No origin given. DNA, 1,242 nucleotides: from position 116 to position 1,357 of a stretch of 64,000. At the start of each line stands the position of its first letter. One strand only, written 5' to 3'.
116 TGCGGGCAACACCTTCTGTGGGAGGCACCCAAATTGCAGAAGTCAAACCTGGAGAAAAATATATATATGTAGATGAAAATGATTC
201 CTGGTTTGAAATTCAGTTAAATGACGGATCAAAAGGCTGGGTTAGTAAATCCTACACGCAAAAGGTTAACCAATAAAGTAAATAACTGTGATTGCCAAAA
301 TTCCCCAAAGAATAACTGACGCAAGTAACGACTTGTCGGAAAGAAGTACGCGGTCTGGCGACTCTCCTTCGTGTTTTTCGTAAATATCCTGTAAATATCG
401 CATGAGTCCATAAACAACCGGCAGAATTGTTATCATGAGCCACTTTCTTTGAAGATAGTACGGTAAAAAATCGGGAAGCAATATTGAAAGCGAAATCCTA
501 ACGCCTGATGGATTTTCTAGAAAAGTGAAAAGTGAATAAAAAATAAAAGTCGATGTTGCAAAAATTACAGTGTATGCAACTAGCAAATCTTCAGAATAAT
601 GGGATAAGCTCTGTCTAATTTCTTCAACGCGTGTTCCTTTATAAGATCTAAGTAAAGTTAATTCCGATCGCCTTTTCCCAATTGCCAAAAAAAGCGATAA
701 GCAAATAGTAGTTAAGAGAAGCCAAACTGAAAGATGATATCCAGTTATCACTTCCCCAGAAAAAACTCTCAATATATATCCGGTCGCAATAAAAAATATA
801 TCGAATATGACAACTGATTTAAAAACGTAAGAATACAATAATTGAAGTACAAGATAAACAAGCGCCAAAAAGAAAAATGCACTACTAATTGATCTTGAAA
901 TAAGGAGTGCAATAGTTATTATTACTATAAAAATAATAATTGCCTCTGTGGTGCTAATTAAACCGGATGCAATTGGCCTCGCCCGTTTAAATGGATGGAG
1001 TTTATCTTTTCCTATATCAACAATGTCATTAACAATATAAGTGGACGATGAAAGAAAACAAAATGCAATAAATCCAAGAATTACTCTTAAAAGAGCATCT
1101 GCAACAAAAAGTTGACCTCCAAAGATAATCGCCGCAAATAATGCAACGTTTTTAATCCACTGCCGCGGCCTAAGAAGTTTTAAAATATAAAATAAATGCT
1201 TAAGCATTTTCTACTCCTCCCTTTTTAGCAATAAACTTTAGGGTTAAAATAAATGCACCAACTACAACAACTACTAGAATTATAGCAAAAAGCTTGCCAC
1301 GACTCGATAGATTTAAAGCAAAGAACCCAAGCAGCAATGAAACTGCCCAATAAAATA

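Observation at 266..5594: Lipid-linked pentose/hexose donor module: DPPR-synthase-like UbiA + MraY/WecA-type transferase + ArnT-like GT-C + cellulose-synthase-like GT2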

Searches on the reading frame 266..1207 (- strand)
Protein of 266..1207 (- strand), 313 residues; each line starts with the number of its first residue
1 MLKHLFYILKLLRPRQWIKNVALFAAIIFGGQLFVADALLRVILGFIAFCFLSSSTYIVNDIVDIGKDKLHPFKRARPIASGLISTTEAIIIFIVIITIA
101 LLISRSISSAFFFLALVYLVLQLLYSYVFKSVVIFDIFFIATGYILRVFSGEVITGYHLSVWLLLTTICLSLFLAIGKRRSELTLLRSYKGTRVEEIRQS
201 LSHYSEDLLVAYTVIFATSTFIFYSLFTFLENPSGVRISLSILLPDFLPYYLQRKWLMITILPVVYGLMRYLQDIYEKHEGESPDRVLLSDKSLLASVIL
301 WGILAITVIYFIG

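Call 3: search_protein_families(library=pfam, proteins=[window:266-1207:-], max_evalue=0.01)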
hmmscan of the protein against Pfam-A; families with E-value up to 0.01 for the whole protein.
window:266-1207:- (313 aa): 1 family
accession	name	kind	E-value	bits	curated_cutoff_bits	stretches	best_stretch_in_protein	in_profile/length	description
PF01040.23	UbiA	-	8.5e-19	68.3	34.2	1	38-211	18-188/250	UbiA prenyltransferase family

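Call 4: search_protein_families(library=ncbifam, proteins=[window:266-1207:-], max_evalue=0.01)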
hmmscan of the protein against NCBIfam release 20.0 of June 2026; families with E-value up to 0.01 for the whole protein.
window:266-1207:- (313 aa): 21 families
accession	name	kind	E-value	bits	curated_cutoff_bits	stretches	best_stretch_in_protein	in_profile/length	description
NF008977.0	PRK12324.1-2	equivalog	5.7e-65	219.6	234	1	5-310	2-288/297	decaprenyl-phosphate phosphoribosyltransferase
NF008978.0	PRK12324.1-4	equivalog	3.7e-61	206.8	207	1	8-310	35-320/322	decaprenyl-phosphate phosphoribosyltransferase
NF006088.0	PRK08238.1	equivalog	2.7e-48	164.8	351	1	8-193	195-380/482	UbiA family prenyltransferase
NF008976.0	PRK12324.1-1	equivalog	1.9e-44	152.3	474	1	8-301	21-295/306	decaprenyl-phosphate phosphoribosyltransferase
NF009523.0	PRK12884.1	equivalog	8.5e-15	54.7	269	1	8-169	7-164/279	prenyltransferase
TIGR01475.1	ubiA_other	subfamily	3.1e-11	43.2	180.8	1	27-172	20-167/282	UbiA-like polyprenyltransferase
NF005742.0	PRK07566.1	equivalog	4.5e-08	32.5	313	1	7-127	30-151/315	chlorophyll synthase ChlG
TIGR01474.1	ubiA_proteo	equivalog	4.8e-08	32.8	275.45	1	37-130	41-131/282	4-hydroxybenzoate octaprenyltransferase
NF035940.1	prenyl_rel_EboC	equivalog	2.4e-07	30.5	250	1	10-135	4-132/292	UbiA-like protein EboC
TIGR01476.1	chlor_syn_BchG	subfamily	3.9e-07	29.8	212.3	1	9-127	4-124/283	(bacterio)chlorophyll synthase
NF009521.0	PRK12882.1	equivalog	8.9e-07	28.4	296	1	22-137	24-134/280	geranylgeranylglycerol-phosphate geranylgeranyltransferase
NF009609.0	PRK13106.1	equivalog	3.1e-06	26.8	349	1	38-155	47-163/301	prenyltransferase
NF009514.0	PRK12873.1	equivalog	3.2e-06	26.7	246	1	39-126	49-133/297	4-hydroxybenzoate polyprenyltransferase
TIGR01473.1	cyoE_ctaB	equivalog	6.2e-06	26.2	210.3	1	9-138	4-135/281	heme o synthase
NF009524.0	PRK12886.1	equivalog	3e-05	23.5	387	1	47-129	49-131/291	prenyltransferase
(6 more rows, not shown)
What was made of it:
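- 266..1207 (-): Polyprenyl-phosphate 5-phosphoribosyltransferase (PPPRS / DPPR-synthase family, UbiA fold), 313 aa. NCBIfam DPPRS models NF008977 219.6 bits (cutoff 234) and NF008978 206.8 bits (cutoff 207); other UbiA subfamilies score 55 bits or less (call 4).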

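Call 13: search_solved_structures(query=window:266-1207:-, max_evalue=0.01, show_alignments=1)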
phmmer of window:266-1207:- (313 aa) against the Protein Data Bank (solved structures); distinct sequences matched with E-value up to 0.01: 3.
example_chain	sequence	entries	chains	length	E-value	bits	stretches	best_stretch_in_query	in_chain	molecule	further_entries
8j8j_D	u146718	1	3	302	6.7e-34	121.2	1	8-261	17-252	Decaprenyl-phosphate phosphoribosyltransferase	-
8j8k_A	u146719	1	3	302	4.5e-26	95.5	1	8-261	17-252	Decaprenyl-phosphate phosphoribosyltransferase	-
4tq3_A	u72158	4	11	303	3.2e-08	36.9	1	9-163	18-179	Prenyltransferase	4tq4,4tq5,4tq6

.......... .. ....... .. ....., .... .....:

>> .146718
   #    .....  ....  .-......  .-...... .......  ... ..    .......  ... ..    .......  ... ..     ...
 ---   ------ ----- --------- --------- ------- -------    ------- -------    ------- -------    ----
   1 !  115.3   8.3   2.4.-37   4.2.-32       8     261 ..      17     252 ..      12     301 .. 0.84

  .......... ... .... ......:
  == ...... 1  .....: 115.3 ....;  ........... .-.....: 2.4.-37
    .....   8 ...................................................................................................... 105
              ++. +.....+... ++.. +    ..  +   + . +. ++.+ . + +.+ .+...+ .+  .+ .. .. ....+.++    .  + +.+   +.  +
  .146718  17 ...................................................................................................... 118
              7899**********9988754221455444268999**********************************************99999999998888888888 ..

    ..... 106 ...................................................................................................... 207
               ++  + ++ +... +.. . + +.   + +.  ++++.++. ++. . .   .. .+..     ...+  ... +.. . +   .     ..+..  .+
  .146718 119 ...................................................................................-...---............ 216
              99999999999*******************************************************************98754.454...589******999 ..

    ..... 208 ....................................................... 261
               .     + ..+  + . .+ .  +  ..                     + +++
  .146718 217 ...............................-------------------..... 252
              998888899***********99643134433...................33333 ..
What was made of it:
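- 266..1207 (-): PDB 8j8j Rv3806c E 6.7e-34 (call 13).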

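Call 17: find_homologous_proteins(query=window:266-1207:-, max_evalue=1e-10)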
Query window:266-1207:- (313 aa): 4073 proteins with E <= 1e-10 among 8000 candidates; the best 120 are listed.
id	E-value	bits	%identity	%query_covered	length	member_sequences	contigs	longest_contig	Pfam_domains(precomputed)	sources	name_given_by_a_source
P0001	1.0e-190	651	100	100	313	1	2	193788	PF01040.24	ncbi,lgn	-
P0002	2.5e-190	650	100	100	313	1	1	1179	PF01040.24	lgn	-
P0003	4.8e-174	596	89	100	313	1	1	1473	PF01040.24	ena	-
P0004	1.7e-161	555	81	96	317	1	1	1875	PF01040.24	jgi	jgi:decaprenyl-phosphate phosphoribosyltransferase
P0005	1.9e-158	545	80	100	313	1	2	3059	PF01040.24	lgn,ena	-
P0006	2.1e-156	538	80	100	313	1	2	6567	PF01040.24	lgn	-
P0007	2.1e-156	538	78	100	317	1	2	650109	PF01040.24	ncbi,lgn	-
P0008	4.1e-156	537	77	100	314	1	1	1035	PF01040.24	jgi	jgi:4-hydroxybenzoate polyprenyltransferase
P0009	2.0e-154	532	77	99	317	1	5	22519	PF01040.24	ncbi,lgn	-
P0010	7.8e-154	530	79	96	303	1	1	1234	PF01040.24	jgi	jgi:4-hydroxybenzoate polyprenyltransferase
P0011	1.3e-153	529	77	100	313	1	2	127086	PF01040.24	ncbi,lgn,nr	ncbi:MAG TPA: UbiA prenyltransferase family protein [Patescibacteria group bacterium]|nr:UbiA prenyl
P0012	1.3e-153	529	74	99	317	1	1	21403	PF01040.24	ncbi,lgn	-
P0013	2.5e-153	528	76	100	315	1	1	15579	PF01040.24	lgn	-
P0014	4.2e-153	527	76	100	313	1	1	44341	PF01040.24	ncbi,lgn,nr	ncbi:MAG TPA: UbiA prenyltransferase family protein [Patescibacteria group bacterium]|nr:UbiA prenyl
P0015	5.7e-153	527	75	100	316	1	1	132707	PF01040.24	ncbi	-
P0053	1.4e-143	496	73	100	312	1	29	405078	PF01040.24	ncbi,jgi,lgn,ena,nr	ncbi:MAG: hypothetical protein A3C30_04225 [Candidatus Levybacteria bacterium RIFCSPHIGHO2_02_FULL_4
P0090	2.2e-135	469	68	99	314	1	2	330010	PF01040.24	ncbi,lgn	-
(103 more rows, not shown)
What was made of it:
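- It belongs to Pfam UbiA (call 3), and some databases label homologs '4-hydroxybenzoate polyprenyltransferase' (call 17).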

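Call 18: find_encoding_contigs(protein=window:266-1207:-, flank=10000, max_places=6)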
Protein window:266-1207:- (313 aa): 2 contigs read that carry it; 2 places shown.
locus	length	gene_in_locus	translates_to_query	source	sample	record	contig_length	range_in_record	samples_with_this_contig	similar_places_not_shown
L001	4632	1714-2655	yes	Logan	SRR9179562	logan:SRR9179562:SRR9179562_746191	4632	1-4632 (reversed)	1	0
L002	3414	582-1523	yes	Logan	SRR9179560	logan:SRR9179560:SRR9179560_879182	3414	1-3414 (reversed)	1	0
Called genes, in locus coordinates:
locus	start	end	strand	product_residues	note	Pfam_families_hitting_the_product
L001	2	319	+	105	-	?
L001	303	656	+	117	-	-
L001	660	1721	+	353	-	PF00953:Glycos_transf_4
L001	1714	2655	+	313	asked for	PF01040:UbiA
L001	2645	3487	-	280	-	PF08308:PEGA, PF08239:SH3_3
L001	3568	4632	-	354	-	?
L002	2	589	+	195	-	?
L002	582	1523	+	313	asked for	PF01040:UbiA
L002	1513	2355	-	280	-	PF08308:PEGA, PF08239:SH3_3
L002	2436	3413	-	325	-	?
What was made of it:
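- Tried and rejected: The exact UbiA look-up returned only short Logan contigs (call 18).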

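Call 19: find_encoding_contigs(protein=P0007, flank=10000, max_places=2)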
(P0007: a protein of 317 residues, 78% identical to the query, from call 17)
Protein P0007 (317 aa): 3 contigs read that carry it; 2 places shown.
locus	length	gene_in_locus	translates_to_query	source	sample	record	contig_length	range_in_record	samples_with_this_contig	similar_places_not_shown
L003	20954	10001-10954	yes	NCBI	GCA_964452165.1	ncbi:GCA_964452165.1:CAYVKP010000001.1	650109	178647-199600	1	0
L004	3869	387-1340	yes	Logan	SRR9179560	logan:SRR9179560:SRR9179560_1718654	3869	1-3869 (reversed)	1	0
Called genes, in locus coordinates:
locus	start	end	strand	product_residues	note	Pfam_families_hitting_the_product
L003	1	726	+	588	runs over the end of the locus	PF00009:GTP_EFTU, PF10662:PduV-EutP (weak), PF03144:GTP_EFTU_D2, PF00679:EFG_C, PF06421:LepA_C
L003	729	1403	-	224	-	-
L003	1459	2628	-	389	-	-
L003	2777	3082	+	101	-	PF00166:Cpn10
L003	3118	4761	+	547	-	PF00118:Cpn60_TCP1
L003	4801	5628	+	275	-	PF01026:TatD_DNase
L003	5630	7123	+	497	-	PF13641:Glyco_tranf_2_3 (weak), PF13632:Glyco_trans_2_3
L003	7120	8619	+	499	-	PF02366:PMT, PF13231:PMT_2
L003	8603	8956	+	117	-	-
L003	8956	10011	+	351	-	PF00953:Glycos_transf_4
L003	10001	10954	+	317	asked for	PF01040:UbiA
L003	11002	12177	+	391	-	PF07690:MFS_1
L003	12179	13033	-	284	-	PF08308:PEGA, PF06347:SH3_4 (weak), PF08239:SH3_3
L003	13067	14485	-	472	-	PF01921:tRNA-synt_1f (faint), PF09334:tRNA-synt_1g, PF00133:tRNA-synt_1, PF01406:tRNA-synt_1e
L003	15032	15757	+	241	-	PF01628:HrcA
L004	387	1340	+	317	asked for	PF01040:UbiA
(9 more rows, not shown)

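Call 20: find_encoding_contigs(protein=P0053, flank=10000, max_places=2)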
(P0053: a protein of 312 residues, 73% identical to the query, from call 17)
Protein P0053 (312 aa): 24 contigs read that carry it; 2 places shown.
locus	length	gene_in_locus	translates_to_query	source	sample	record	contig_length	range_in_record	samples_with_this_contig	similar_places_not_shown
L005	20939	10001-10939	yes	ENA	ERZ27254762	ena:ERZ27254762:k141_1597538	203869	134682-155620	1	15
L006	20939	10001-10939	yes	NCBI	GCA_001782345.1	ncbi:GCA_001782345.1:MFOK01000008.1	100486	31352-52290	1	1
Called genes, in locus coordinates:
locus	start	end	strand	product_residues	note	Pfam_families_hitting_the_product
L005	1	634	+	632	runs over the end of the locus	PF00009:GTP_EFTU, PF10662:PduV-EutP (weak), PF03144:GTP_EFTU_D2, PF00679:EFG_C, PF06421:LepA_C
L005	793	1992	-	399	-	PF00963:Cohesin (weak), PF18911:PKD_4 (weak), PF00801:PKD (weak)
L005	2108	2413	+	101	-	PF00166:Cpn10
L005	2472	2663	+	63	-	-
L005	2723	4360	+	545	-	PF00118:Cpn60_TCP1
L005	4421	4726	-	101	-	PF03091:CutA1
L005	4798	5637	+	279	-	PF01026:TatD_DNase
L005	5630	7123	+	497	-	-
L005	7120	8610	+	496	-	-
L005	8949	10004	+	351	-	PF00953:Glycos_transf_4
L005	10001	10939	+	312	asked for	PF01040:UbiA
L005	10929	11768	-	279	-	PF08308:PEGA, PF08239:SH3_3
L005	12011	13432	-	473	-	PF00133:tRNA-synt_1, PF01406:tRNA-synt_1e (faint), PF09334:tRNA-synt_1g, PF00133:tRNA-synt_1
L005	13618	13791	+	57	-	-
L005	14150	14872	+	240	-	PF01628:HrcA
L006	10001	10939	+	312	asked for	PF01040:UbiA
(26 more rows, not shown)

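Call 21: find_encoding_contigs(protein=P0090, flank=10000, max_places=2)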
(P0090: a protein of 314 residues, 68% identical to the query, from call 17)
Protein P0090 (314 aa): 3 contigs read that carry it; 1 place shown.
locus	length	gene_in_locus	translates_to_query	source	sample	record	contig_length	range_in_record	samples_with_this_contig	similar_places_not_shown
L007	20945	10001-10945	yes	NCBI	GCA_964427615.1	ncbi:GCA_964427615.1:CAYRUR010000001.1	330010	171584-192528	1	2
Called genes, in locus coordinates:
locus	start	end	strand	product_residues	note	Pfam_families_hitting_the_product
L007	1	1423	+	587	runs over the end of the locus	PF00009:GTP_EFTU, PF00071:Ras (weak), PF03144:GTP_EFTU_D2, PF00679:EFG_C, PF06421:LepA_C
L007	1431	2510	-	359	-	PF00963:Cohesin, PF18911:PKD_4, PF00801:PKD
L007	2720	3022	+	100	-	PF00166:Cpn10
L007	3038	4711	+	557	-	PF00118:Cpn60_TCP1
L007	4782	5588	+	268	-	PF01026:TatD_DNase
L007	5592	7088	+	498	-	-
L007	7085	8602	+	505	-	-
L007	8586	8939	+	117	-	-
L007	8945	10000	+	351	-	PF00953:Glycos_transf_4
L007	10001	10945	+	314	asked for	PF01040:UbiA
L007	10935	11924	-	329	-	PF08308:PEGA, PF18348:SH3_16 (faint), PF08239:SH3_3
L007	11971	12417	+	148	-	PF00011:HSP20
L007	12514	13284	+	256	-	PF10086:YhfC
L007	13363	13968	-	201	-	PF03167:UDG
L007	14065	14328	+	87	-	-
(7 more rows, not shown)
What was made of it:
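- Much of the Levybacteria synteny extends to housekeeping genes (calls 19-21), so part of the conservation is inherited gene order.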

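Call 44: search_protein_representatives(protein=window:266-1207:-)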
Query: 313 residues. Proteins with E-value up to 0.001 (for the whole library): 12863; up to 1e-10: 9101; up to 1e-30: 1638. The best 150 are listed.
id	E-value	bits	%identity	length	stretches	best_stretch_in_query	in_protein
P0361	1.0e-123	429.2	63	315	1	3-313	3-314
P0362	1.7e-78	280.7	59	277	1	8-248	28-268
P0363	2.1e-78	280.5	49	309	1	2-312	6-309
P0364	1.7e-74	267.6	46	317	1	2-312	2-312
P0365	2.8e-73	263.7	45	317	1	5-312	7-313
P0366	2.5e-72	260.5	41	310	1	2-313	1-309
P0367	6.9e-72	259.1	44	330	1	8-310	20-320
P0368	8.8e-72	258.7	46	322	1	6-311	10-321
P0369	5.6e-69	249.5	48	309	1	8-311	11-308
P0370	1.1e-67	245.3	46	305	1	8-310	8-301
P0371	8.3e-67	242.4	47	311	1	3-311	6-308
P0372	1.6e-66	241.4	46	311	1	8-313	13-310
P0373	3.7e-65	237.0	44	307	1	5-311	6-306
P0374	6.3e-62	226.4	43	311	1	8-310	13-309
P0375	1.7e-60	221.6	64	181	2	129-237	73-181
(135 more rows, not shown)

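Call 54: find_related_loci(query=A4, collection=genome_contigs, flank=10000)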
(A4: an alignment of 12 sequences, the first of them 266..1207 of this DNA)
Query A4 (313 aa) in genome_contigs; peptide patterns used: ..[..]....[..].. (x = any residue, [..] = any of these).
600 stretches matched a pattern (row limit reached: there are more); 587 encode a relative of the query (tblastn E <= 1e-3); the best 80 are kept; 80 distinct loci.
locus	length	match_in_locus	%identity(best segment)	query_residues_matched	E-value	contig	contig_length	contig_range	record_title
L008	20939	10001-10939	65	1-313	1e-136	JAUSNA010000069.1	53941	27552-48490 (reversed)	MAG: Candidatus Levyibacteriota bacterium isolate E19_metabat.bin.104 E19_k141_378344, whole genome shotgun sequence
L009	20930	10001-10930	64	4-313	1e-134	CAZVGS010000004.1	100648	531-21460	MAG TPA_asm: uncultured Gammaproteobacteria bacterium isolate binchicken_co16_182 genome assembly, contig: NODE_347_leng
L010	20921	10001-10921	69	5-312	6e-132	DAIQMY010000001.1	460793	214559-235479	MAG TPA_asm: Candidatus Levyibacteriota bacterium isolate CTOTU2445 NODE_4_length_460793_cov_8.496773, whole genome shot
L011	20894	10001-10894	69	4-301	1e-130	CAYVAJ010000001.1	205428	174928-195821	MAG TPA_asm: uncultured Gammaproteobacteria bacterium isolate SRP144015_co1_62 genome assembly, contig: NODE_26_length_2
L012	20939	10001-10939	63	1-313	7e-126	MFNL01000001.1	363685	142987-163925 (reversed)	MAG: Candidatus Levybacteria bacterium RIFCSPHIGHO2_01_FULL_37_17 rifcsphigho2_01_scaffold_35, whole genome shotgun sequ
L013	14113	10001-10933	62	2-312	6e-125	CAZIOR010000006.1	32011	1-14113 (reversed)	MAG TPA_asm: uncultured Gammaproteobacteria bacterium isolate SRP298887_co1_352 genome assembly, contig: NODE_1116_lengt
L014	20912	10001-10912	62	9-312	2e-120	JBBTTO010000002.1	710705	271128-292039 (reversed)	MAG: Patescibacteria group bacterium isolate H52-bin062_1 H52_bin062_1_000000000002, whole genome shotgun sequence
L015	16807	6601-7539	61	1-313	3e-120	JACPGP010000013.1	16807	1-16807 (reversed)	MAG: Candidatus Levyibacteriota bacterium isolate NC_groundwater_391_Ag_B-0.1um_40_33 GD18-4_B1_scaffold_329407, whole g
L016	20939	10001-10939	59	1-313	3e-120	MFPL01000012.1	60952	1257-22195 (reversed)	MAG: Candidatus Levybacteria bacterium RIFCSPLOWO2_12_FULL_41_12 rifcsplowo2_12_scaffold_853, whole genome shotgun seque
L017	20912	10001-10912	63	9-312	4e-120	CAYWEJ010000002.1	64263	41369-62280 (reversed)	MAG TPA_asm: uncultured Gammaproteobacteria bacterium isolate SRP192515_co1_134 genome assembly, contig: NODE_297_length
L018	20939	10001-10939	58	1-313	1e-119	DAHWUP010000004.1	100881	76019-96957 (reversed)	MAG TPA_asm: Candidatus Levyibacteriota bacterium isolate clean1537 NODE_4_length_100881_cov_9.691441, whole genome shot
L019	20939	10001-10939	59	1-312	2e-119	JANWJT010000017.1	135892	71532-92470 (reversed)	MAG: Candidatus Microgenomates bacterium isolate CRAIB_MAG74 c_000000092508, whole genome shotgun sequence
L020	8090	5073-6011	60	1-313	4e-118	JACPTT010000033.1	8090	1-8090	MAG: Candidatus Levyibacteriota bacterium isolate NC_groundwater_739_Ag_S-0.65um_41_9 S37_SO-6_scaffold_15945, whole gen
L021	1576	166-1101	59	1-312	3e-124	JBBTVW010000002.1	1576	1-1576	MAG: Patescibacteria group bacterium isolate H43-bin095_1 H43_bin095_1_000000000002, whole genome shotgun sequence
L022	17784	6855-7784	61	1-310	4e-112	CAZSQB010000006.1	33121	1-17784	MAG TPA_asm: uncultured Gammaproteobacteria bacterium isolate SRP269290_co3_983 genome assembly, contig: NODE_1149_lengt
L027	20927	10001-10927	47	1-313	1e-89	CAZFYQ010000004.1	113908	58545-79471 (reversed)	MAG TPA_asm: uncultured Gammaproteobacteria bacterium isolate SRP200132_co1_341 genome assembly, contig: NODE_162_length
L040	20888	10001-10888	46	8-310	1e-86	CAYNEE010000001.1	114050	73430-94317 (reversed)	MAG TPA_asm: uncultured Gammaproteobacteria bacterium isolate binchicken_co117_38 genome assembly, contig: NODE_258_leng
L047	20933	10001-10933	47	1-312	1e-84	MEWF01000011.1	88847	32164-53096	MAG: candidate division WWE3 bacterium RIFOXYC2_FULL_42_13 rifoxyc2_full_scaffold_286, whole genome shotgun sequence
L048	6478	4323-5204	48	12-312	2e-84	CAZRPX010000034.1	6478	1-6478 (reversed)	MAG TPA_asm: uncultured Gammaproteobacteria bacterium isolate SRP263991_co4_303 genome assembly, contig: NODE_19708_leng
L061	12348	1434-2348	45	5-310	3e-81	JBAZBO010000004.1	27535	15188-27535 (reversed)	MAG: Patescibacteria group bacterium isolate SO_2017_GW1_114 NODE_7225_length_27535_cov_0.908530_OW334_2017, whole genom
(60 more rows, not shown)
